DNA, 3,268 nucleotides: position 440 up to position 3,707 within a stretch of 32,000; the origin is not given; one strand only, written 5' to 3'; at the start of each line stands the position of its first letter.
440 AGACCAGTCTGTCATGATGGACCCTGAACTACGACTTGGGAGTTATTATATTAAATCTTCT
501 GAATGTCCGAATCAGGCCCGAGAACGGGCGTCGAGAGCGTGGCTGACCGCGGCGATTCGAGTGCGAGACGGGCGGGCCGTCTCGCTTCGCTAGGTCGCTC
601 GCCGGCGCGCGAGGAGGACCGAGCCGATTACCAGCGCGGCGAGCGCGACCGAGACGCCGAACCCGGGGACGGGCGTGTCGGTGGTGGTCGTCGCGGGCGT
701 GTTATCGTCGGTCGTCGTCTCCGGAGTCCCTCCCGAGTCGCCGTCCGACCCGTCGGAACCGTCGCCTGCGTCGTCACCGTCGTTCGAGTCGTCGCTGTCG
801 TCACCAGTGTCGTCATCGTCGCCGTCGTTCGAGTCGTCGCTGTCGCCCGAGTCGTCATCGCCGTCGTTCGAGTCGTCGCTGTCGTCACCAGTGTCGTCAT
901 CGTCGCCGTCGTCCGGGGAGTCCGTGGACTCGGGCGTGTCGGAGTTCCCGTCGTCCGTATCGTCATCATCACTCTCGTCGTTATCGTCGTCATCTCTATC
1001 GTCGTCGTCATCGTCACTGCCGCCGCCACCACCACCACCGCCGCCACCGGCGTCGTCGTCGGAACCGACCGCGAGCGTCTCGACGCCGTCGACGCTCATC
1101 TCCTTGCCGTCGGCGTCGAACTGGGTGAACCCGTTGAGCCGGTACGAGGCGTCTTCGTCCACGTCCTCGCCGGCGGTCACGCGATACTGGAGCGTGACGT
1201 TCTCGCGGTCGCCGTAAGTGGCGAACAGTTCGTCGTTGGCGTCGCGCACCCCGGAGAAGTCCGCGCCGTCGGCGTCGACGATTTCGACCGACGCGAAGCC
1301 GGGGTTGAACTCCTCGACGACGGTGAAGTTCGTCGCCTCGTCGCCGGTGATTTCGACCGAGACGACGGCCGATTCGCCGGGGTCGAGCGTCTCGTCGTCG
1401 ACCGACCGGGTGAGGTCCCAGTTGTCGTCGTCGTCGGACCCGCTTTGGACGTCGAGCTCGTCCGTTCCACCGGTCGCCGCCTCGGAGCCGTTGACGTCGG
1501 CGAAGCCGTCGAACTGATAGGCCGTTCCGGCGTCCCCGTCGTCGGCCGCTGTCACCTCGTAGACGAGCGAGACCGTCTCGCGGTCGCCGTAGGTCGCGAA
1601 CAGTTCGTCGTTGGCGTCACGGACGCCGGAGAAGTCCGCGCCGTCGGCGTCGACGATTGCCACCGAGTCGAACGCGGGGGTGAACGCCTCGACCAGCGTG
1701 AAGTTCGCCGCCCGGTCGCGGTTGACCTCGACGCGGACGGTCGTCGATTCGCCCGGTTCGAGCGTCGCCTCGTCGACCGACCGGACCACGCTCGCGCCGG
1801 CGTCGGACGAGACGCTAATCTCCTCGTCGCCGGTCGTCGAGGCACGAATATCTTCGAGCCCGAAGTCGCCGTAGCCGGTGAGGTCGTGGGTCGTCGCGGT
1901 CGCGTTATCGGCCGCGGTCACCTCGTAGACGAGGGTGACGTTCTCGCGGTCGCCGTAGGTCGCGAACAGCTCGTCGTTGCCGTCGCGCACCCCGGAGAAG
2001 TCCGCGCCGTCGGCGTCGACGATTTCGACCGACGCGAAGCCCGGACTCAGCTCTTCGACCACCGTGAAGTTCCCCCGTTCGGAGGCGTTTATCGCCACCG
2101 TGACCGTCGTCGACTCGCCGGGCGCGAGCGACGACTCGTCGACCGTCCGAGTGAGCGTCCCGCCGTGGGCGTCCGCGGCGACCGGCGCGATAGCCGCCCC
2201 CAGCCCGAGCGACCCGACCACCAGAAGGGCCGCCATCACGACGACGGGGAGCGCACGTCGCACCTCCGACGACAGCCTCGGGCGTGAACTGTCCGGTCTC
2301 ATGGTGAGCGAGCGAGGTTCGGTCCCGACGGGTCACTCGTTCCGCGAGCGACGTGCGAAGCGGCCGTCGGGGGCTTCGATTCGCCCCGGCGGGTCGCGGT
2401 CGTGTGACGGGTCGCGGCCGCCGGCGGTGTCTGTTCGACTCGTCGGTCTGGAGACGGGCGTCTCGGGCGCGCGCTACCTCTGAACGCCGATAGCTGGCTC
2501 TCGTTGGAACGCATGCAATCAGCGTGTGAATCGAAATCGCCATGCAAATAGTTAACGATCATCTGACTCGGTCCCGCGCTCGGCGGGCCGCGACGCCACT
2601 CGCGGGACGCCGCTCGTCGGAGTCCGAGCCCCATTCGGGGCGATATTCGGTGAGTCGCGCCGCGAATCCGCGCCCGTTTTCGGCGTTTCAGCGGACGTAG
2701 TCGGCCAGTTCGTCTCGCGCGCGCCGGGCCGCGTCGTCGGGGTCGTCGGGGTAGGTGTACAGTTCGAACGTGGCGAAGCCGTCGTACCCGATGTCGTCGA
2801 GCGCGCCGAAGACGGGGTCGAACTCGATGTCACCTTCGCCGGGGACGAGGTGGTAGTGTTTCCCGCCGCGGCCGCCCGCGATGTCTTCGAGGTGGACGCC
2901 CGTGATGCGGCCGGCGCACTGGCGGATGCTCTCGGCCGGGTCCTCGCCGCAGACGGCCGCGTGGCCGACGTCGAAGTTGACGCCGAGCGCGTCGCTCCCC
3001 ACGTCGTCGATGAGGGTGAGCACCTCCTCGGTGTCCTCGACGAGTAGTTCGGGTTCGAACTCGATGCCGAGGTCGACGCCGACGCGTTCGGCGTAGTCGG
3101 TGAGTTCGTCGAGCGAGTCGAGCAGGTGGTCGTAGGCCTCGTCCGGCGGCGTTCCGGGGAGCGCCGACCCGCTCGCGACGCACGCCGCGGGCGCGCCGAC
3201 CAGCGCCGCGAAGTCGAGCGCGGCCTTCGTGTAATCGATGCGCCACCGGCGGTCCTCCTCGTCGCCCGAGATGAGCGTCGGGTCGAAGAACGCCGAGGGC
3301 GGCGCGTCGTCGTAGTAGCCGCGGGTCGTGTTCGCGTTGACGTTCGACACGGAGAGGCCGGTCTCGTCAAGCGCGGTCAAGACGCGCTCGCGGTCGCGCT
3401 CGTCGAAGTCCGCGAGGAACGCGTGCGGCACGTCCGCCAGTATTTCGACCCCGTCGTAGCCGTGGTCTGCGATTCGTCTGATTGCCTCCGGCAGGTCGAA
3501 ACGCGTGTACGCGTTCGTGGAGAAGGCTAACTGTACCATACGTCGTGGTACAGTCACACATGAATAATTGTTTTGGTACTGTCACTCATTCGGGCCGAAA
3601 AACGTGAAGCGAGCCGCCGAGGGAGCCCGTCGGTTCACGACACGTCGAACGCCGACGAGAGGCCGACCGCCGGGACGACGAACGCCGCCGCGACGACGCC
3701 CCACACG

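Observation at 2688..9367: ebo-like prenyl-cyclitol cluster in a haloarchaeon, with an inositol-phosphate synthase in the cyclase slot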

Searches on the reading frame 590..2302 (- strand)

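Call 3: search_protein_families(library=pfam, proteins=[window:590-2302:-], max_evalue=0.001)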
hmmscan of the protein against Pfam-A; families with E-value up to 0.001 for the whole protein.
window:590-2302:- (570 aa): 4 families
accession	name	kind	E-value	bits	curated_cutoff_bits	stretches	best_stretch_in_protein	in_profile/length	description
PF17973.7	bMG10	-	4e-07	30.7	26.2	0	175-257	19-116/131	Bacterial Alpha-2-macroglobulin MG10 domain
PF14310.12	Fn3-like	-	1.7e-06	28.5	25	0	179-200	27-48/71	Fibronectin type III-like domain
PF22544.2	HYDIN_VesB_CFA65-like_Ig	-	6.5e-06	26.8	25.5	0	42-80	41-79/100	HYDIN/CFA65/VesB-like, Ig-like domain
PF23619.1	Ig_VWA7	-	0.00027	21.6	27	0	51-90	4-44/104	VWA7 Ig-like domain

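Call 4: search_protein_families(library=ncbifam, proteins=[window:590-2302:-], max_evalue=0.001)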
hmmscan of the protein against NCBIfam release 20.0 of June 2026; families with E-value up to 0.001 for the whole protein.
window:590-2302:- (570 aa): 1 family
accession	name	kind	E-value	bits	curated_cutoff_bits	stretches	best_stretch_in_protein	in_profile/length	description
TIGR04126.1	PGF_CTERM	domain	2.6e-07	30.1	24.5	1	541-568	1-28/28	PGF-CTERM sorting domain-containing protein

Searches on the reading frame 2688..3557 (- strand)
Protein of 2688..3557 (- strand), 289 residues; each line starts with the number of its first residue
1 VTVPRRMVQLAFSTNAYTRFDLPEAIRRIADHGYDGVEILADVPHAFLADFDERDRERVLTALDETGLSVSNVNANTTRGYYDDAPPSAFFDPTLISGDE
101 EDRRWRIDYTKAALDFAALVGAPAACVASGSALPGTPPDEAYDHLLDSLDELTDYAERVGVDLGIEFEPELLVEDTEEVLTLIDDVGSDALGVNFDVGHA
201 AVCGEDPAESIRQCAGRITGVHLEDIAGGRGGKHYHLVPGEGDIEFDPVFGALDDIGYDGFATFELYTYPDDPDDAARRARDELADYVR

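Call 3: search_protein_families(library=pfam, proteins=[window:2688-3557:-], max_evalue=0.001)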
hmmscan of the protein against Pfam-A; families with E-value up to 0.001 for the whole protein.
window:2688-3557:- (289 aa): 1 family
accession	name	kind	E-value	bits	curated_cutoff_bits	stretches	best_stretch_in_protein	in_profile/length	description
PF01261.30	AP_endonuc_2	-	2.7e-46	158.7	31.1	1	27-283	2-245/249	Xylose isomerase-like TIM barrel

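Call 4: search_protein_families(library=ncbifam, proteins=[window:2688-3557:-], max_evalue=0.001)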
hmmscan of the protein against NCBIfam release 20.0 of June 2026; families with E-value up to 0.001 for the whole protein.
window:2688-3557:- (289 aa): 14 families
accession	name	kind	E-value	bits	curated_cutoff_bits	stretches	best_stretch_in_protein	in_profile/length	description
NF007360.0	PRK09856.1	equivalog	1.4e-27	97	305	1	12-287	5-270/276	fructoselysine 3-epimerase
NF041099.2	keto_glucon_epim_IolO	equivalog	8.7e-21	74.4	300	1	11-287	13-267/269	5-keto-L-gluconate epimerase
TIGR03234.1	OH-pyruv-isom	equivalog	8.2e-18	64.6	353.45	1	17-266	11-240/254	hydroxypyruvate isomerase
TIGR04379.1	myo_inos_iolE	equivalog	2.8e-17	63.2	290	1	139-226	125-212/290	myo-inosose-2 dehydratase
NF009688.0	PRK13209.1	subfamily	2.2e-12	46.6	317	1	18-274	19-260/286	L-ribulose-5-phosphate 3-epimerase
TIGR02631.1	xylA_Arthro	equivalog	8.8e-11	41.4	447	1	11-268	23-288/382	xylose isomerase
NF009689.0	PRK13210.1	subfamily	1e-10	41.3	200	1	22-285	19-276/286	L-ribulose-5-phosphate 3-epimerase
NF043033.1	OxoTetrIsom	equivalog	4.7e-10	39.6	325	1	16-265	11-236/251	2-oxo-tetronate isomerase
NF051856.1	PsicseEpim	equivalog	2.9e-09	37.2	300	1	140-265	124-244/287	D-psicose 3-epimerase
NF041277.1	coba_remo_CbiR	equivalog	5.9e-09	35.8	105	1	169-270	139-238/249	cobamide remodeling phosphodiesterase CbiR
NF007444.0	PRK09997.1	equivalog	1.9e-07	30.8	465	1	112-265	89-240/258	hydroxypyruvate isomerase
TIGR00542.1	hxl6Piso_put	equivalog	3.9e-06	26.4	272.15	1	136-270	122-253/279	L-ribulose-5-phosphate 3-epimerase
NF035939.1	TIM_EboE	equivalog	5.1e-06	25.5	250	1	139-215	142-233/379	metabolite traffic protein EboE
NF007441.0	PRK09989.1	equivalog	4.9e-05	23.2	412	1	145-265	126-240/258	HPr family phosphocarrier protein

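Call 77: search_solved_structures(query=window:2688-3539:-, max_evalue=0.00001)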
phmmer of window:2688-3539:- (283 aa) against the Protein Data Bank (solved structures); distinct sequences matched with E-value up to 0.00001: 19.
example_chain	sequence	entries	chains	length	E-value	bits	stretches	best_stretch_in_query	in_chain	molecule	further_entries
3wqo_A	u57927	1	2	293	1.3e-15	60.6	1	90-260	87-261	Uncharacterized protein MJ1311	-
4xsl_A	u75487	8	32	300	4.8e-14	55.5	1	14-261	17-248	D-tagatose 3-epimerase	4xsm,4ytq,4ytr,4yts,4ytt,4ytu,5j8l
2ou4_A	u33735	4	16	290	6.1e-14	55.2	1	14-260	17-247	D-tagatose 3-epimerase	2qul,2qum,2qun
4pgl_A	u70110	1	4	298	7.1e-14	54.9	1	14-260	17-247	D-tagatose 3-epimerase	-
4q7i_A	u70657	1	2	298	1e-13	54.4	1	14-260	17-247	D-tagatose 3-epimerase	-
4pfh_A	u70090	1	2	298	1.3e-13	54.1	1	14-260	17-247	D-tagatose 3-epimerase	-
7erm_A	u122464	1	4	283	2.3e-11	46.7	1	102-263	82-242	D-tagatose 3-epimerase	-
7ern_A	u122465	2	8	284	2.4e-11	46.7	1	102-263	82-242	D-tagatose 3-epimerase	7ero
3tva_A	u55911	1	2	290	5.8e-11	45.4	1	56-268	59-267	Xylose isomerase domain protein TIM barrel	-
8z1i_A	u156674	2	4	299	6.2e-10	42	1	90-260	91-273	Art22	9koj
1i60_A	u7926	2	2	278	9.3e-09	38.2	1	138-262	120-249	IOLI PROTEIN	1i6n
8xix_A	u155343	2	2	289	1e-07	34.7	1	134-261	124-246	D-tagatose 3-epimerase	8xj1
8xiv_A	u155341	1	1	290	1e-07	34.7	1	134-261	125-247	D-tagatose 3-epimerase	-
3vyl_A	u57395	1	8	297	1.3e-07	34.3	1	122-262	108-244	L-ribulose 3-epimerase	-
3cqh_A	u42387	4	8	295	1.3e-06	31.1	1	54-276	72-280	L-ribulose-5-phosphate 3-epimerase ulaE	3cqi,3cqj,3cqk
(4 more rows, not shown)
